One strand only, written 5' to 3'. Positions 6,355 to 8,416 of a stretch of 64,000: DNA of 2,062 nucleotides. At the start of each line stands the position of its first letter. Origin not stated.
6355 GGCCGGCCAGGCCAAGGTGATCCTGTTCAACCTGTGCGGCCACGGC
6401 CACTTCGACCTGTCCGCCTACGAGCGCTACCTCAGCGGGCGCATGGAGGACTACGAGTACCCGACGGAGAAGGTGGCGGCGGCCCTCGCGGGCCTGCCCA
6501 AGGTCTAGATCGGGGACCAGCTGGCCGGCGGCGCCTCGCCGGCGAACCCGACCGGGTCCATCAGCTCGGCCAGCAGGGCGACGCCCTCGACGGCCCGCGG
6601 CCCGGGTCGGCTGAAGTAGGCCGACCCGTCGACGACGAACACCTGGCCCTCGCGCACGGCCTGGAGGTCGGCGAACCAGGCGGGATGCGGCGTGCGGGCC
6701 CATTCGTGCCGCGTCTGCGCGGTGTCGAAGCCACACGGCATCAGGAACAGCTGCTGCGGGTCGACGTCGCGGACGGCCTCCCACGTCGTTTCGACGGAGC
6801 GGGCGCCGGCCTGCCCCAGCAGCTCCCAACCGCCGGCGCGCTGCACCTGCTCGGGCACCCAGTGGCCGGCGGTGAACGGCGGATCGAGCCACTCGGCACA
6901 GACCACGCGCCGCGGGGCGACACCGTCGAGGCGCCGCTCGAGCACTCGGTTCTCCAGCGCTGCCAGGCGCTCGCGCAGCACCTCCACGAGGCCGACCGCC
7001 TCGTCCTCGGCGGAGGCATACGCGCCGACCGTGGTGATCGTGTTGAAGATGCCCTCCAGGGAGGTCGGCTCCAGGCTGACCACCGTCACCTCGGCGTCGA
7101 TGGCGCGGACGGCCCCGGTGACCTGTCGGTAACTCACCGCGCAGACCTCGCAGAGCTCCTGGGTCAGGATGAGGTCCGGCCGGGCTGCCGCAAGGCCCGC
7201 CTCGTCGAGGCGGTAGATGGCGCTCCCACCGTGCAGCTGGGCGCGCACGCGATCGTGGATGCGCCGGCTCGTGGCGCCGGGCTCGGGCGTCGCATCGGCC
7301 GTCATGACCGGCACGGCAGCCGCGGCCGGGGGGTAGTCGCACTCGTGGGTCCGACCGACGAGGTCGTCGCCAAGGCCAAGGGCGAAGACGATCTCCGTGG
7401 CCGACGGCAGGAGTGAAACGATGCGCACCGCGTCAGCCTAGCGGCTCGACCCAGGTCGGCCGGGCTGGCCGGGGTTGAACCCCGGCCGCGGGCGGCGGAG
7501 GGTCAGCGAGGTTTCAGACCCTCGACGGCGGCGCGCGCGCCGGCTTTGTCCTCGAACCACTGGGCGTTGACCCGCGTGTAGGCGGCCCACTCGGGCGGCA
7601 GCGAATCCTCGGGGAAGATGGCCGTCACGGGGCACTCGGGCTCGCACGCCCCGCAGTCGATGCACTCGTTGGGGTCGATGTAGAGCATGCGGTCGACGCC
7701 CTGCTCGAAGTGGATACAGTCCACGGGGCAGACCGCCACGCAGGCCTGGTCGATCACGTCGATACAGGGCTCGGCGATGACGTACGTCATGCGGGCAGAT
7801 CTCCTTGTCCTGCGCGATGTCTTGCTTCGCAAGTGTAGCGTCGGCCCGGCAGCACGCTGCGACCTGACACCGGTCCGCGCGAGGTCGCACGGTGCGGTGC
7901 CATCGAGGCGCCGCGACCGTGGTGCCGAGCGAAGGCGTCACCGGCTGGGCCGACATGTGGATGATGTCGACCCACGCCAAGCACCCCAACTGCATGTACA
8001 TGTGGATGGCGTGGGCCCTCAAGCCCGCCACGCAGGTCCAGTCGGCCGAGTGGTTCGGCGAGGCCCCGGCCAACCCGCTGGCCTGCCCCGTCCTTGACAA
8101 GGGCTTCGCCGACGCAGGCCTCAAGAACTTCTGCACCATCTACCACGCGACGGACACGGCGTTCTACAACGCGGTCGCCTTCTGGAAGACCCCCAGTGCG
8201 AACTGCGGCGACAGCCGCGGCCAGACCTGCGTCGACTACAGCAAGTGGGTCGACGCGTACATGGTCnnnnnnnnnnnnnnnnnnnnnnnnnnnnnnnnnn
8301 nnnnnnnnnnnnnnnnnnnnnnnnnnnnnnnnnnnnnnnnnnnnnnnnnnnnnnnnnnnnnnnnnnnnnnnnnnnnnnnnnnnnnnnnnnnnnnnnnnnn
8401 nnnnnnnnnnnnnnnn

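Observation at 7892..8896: In-frame chimera of a binding-protein C-terminal fragment and a TM1-less permease: a decayed polyamine-type ABC transporter locus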

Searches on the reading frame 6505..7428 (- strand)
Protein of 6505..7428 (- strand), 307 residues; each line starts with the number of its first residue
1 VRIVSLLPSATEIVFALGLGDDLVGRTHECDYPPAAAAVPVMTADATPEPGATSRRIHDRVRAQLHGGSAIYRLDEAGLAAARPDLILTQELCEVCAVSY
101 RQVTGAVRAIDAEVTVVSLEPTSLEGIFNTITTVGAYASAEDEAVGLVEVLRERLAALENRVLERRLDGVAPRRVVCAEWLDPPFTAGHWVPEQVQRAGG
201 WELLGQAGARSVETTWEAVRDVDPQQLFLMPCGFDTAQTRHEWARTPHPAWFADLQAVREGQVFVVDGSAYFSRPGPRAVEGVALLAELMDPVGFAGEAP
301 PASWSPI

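Call 3: search_protein_families(library=pfam, proteins=[window:6505-7428:-], max_evalue=0.01)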
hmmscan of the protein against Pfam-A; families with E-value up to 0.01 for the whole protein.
window:6505-7428:- (307 aa): 1 family
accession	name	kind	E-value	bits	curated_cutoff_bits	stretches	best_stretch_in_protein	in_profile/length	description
PF01497.23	Peripla_BP_2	-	2.1e-14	54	27.5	1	3-268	1-233/235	Periplasmic binding protein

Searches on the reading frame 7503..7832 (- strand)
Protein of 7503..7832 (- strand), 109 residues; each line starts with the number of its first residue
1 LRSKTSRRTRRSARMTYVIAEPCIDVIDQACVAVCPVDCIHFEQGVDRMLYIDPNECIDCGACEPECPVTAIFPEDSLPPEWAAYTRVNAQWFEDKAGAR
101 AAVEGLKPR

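Call 3: search_protein_families(library=pfam, proteins=[window:7503-7832:-], max_evalue=0.01)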
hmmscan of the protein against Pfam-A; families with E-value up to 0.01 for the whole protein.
window:7503-7832:- (109 aa): 12 families
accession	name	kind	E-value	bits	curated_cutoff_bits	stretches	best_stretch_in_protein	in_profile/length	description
PF00037.32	Fer4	-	4.5e-08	33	21.1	1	51-72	2-23/24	4Fe-4S binding domain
PF12838.12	Fer4_7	-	2.9e-07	31.3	27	1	30-71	7-52/52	4Fe-4S dicluster domain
PF13183.11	Fer4_8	-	1.1e-06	29.5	27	1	55-84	3-33/68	4Fe-4S dicluster domain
PF13237.11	Fer4_10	-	1.5e-06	28.5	25.5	2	50-77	2-22/53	4Fe-4S dicluster domain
PF14697.11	Fer4_21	-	1.7e-06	28.5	35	1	52-71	3-25/59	4Fe-4S dicluster domain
PF13484.11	Fer4_16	-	7e-06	27.2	30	1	56-75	1-20/66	4Fe-4S double cluster binding domain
PF12797.12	Fer4_2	-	2.6e-05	24.3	24.5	1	50-69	3-22/22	4Fe-4S binding domain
PF13187.11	Fer4_9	-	6.9e-05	23.2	27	1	29-72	6-52/52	4Fe-4S dicluster domain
PF25160.1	LdpA_Fe-S-bd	-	7.6e-05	22.8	27.6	1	28-72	6-43/49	LdpA Fe-S cluster-binding domain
PF12837.12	Fer4_6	-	0.00017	21.8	25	1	51-71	3-23/24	4Fe-4S binding domain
PF12800.12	Fer4_4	-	0.00054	20.5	24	1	54-69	1-16/17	4Fe-4S binding domain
PF13534.11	Fer4_17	-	0.0013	19.7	22.2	0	56-76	1-21/61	4Fe-4S dicluster domain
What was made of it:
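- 7503..7790 (-): fdxA-like 7Fe ferredoxin gene (95 aa). It is the divergently oriented neighbour that marks the upstream edge of the former operon. Pfam Fer4 families (call 3).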

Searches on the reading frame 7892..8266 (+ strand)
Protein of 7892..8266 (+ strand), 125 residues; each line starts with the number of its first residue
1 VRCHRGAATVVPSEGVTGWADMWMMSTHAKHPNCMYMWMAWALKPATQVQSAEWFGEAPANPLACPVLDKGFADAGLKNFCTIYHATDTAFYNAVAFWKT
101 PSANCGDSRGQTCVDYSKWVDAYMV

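Call 6: search_protein_families(library=pfam, proteins=[window:7892-8266:+], max_evalue=10)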
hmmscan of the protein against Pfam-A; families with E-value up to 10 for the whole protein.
window:7892-8266:+ (125 aa): 0 families

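Call 7: search_protein_families(library=ncbifam, proteins=[window:7892-8266:+], max_evalue=1)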
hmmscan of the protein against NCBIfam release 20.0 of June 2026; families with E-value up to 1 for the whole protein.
window:7892-8266:+ (125 aa): 2 families
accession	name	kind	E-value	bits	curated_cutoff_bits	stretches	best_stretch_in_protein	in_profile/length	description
NF041888.1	ABC_SBP_YdcS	equivalog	7.9e-25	87.4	725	1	7-124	269-373/379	putative ABC transporter substrate-binding protein YdcS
NF007962.0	PRK10682.1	equivalog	0.036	13.1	636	1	10-73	267-330/370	spermidine/putrescine ABC transporter substrate-binding protein PotF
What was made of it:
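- Checked: Binding-protein part: residues 7-124 match the C-terminal end of the NCBIfam YdcS binding-protein model (profile 269-373 of 379, E 7.9e-25), with a weak match to PotF (call 7).
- Permease 2 is full length (call 7).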
